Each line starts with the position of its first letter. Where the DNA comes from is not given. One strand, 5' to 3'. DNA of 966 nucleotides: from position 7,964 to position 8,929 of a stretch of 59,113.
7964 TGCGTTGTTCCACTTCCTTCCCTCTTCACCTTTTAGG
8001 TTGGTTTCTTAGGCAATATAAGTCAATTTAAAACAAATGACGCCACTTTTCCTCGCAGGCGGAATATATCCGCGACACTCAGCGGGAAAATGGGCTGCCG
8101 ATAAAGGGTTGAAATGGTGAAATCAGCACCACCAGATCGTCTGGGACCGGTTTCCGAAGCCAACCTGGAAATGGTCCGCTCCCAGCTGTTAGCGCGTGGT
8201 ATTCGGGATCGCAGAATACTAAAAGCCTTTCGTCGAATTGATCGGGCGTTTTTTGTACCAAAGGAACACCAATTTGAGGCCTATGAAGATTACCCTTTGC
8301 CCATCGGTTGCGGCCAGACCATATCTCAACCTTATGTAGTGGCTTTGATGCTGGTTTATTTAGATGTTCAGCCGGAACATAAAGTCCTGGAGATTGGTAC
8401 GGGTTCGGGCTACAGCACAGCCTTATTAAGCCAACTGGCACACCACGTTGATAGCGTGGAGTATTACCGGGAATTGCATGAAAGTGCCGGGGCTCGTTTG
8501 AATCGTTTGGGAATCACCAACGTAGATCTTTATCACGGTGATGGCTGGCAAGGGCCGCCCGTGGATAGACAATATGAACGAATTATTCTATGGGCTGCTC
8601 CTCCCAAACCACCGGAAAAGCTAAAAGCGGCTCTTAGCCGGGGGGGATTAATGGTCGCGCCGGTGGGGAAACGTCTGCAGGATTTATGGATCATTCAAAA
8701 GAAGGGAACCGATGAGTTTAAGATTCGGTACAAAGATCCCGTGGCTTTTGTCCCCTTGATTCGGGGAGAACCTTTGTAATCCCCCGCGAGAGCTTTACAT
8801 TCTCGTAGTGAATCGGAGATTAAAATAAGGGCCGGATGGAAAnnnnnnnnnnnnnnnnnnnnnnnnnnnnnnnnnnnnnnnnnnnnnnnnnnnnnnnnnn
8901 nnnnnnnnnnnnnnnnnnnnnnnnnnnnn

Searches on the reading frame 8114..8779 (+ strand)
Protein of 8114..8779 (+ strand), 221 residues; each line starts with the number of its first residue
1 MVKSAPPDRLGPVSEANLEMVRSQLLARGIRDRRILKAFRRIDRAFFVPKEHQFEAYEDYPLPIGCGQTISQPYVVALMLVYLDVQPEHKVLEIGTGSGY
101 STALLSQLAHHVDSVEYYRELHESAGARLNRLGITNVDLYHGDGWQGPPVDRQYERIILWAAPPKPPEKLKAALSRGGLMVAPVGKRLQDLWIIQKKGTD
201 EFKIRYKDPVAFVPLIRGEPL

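Call 32: search_protein_families(library=pfam, proteins=[window:8114-8779:+], max_evalue=0.00001)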
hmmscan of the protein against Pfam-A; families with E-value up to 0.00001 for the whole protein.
window:8114-8779:+ (221 aa): 3 families
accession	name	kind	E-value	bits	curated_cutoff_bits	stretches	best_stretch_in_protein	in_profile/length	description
PF01135.25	PCMT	-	2.1e-52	178.4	20.3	1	23-218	8-208/210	Protein-L-isoaspartate(D-aspartate) O-methyltransferase (PCMT)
PF00398.26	RrnaAD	-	2.1e-06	27.5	24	1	73-146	16-87/263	Ribosomal RNA adenine dimethylase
PF13649.12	Methyltransf_25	-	2.8e-06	28.4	27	1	91-175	1-87/97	Methyltransferase domain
